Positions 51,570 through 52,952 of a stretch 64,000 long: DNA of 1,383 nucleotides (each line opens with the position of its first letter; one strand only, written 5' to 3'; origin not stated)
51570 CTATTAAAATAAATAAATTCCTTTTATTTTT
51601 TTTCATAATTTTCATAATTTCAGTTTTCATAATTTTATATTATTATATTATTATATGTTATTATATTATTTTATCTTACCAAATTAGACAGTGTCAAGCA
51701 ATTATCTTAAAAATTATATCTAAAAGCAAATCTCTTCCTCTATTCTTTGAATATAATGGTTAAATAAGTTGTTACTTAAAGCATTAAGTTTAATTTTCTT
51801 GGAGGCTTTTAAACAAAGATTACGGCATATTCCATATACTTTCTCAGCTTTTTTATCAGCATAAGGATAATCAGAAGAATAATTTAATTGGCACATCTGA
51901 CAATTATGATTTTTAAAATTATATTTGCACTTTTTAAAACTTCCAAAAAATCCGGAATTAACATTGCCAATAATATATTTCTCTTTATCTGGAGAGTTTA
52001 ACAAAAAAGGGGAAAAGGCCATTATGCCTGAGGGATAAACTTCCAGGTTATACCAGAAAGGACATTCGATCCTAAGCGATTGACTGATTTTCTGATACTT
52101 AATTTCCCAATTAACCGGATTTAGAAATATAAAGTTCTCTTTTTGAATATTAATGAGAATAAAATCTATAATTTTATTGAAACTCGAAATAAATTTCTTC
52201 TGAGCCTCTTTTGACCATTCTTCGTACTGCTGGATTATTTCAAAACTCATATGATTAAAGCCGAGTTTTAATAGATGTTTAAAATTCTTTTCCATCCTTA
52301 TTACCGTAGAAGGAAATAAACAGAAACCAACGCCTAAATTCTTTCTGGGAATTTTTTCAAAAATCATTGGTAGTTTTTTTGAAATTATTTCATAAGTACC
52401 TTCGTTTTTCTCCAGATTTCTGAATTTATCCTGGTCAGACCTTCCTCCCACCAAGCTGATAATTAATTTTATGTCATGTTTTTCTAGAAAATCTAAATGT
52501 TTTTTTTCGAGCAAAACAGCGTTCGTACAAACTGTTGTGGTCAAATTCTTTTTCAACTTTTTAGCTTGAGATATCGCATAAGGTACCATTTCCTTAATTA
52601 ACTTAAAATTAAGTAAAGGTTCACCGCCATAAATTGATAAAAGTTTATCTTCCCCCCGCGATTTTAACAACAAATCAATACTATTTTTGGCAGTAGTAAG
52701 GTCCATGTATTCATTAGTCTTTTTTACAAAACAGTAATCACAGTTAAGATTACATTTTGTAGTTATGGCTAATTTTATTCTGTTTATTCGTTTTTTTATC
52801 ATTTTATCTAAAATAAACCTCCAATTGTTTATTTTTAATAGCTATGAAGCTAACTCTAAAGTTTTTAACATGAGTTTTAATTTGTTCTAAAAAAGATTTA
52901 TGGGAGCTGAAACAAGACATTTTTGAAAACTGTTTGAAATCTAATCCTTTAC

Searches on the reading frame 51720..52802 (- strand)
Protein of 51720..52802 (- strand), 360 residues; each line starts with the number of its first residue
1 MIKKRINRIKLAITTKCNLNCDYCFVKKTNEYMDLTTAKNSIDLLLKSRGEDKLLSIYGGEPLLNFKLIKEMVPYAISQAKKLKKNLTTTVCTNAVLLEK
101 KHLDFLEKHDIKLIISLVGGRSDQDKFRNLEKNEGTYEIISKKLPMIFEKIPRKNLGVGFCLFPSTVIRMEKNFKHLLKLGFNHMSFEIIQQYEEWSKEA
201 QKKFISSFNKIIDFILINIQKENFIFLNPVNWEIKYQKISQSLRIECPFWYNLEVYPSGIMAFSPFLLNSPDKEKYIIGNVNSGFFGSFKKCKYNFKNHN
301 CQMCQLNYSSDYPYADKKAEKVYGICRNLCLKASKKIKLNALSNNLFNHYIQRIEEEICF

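Call 3: search_protein_families(library=ncbifam, proteins=[window:51720-52802:-], max_evalue=0.01)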
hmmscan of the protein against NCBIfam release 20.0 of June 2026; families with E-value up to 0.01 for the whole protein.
window:51720-52802:- (360 aa): 60 families (the best 25 are shown)
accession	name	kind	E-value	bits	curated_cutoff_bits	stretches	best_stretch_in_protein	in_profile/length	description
NF047865.1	rSAM_PapB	equivalog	3.3e-40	138.3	340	1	7-231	3-228/330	PapB family radical SAM/SPASM ranthipeptide maturase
TIGR04064.1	rSAM_nif11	equivalog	6.9e-36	123.9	518.7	1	3-154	74-231/459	nif11-like peptide radical SAM maturase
TIGR03906.1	quino_hemo_SAM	equivalog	2.2e-34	118.9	453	1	6-189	93-283/467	quinohemoprotein amine dehydrogenase maturation protein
TIGR03974.1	rSAM_six_Cys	equivalog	1.4e-32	113.2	425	1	5-197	95-293/451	thioether cross-link-forming SCIFF peptide maturase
TIGR04068.1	rSAM_ocin_clost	equivalog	1.9e-32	112.7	500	1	2-179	79-260/462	Cys-rich peptide radical SAM maturase CcpM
NF040492.1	not_ScfB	exception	7.6e-30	104.2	855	1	6-234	94-333/450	ScfB-related radical SAM/SPASM orphan maturase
TIGR03978.1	rSAM_paired_1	equivalog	2e-26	92.8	370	1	11-218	87-304/466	His-Xaa-Ser system radical SAM maturase HxsB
NF038170.1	lachnocin_rSAM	equivalog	1.1e-25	90.4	550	1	1-163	70-242/440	lachnocin radical SAM maturase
TIGR04148.1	GG_samocin_CFB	equivalog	1.5e-22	80.4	300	1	4-152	14-175/411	radical SAM peptide maturase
TIGR04115.1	rSAM_Cxxx_rpt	equivalog_domain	1.2e-21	77.6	350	1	9-290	4-293/359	radical SAM peptide maturase, CXXX-repeat target family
NF035951.1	rSAM_RumMC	equivalog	2.3e-19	69.5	720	1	2-149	107-261/510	RumMC family radical SAM sactipeptide maturase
TIGR03942.1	sulfatase_rSAM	equivalog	1.6e-16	60.4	349.45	1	13-196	7-195/363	anaerobic sulfatase maturase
NF041298.1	rSAM_mat_DynA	equivalog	2.3e-16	59.8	450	1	14-191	8-185/356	dynobactin maturation radical SAM/SPASM protein DynA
NF041707.1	rSAM_YhhB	equivalog_domain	1.6e-15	56.9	445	1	11-160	6-165/369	cyclophane-forming radical SAM/SPASM peptide maturase YhhB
TIGR04280.1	geopep_mat_rSAM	hypoth_equivalog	3.4e-15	55.9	400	1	8-190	85-270/428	geopeptide radical SAM maturase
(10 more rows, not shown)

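Call 7: search_protein_families(library=pfam, proteins=[window:51720-52802:-], max_evalue=0.01)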
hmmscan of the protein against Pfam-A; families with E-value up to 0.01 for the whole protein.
window:51720-52802:- (360 aa): 2 families
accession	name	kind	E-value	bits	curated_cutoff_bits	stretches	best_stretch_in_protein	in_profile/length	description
PF04055.27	Radical_SAM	-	5e-12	46.8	29.5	1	13-155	3-146/166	Radical SAM superfamily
PF13353.11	Fer4_12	-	7.3e-10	39.7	22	1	15-135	13-130/137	4Fe-4S single cluster domain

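Call 40: search_protein_families(library=padloc, proteins=[window:51720-52802:-], max_evalue=0.001)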
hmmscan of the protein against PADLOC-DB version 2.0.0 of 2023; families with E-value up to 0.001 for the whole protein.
window:51720-52802:- (360 aa): 2 families
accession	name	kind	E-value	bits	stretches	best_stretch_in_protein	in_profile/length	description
PDLC02903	pVip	-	3.2e-14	51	1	9-116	2-99/257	Viperins not associated with kinases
PDLC02904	pVip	-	2.8e-10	38.1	1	11-112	7-101/262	Viperins associated with kinases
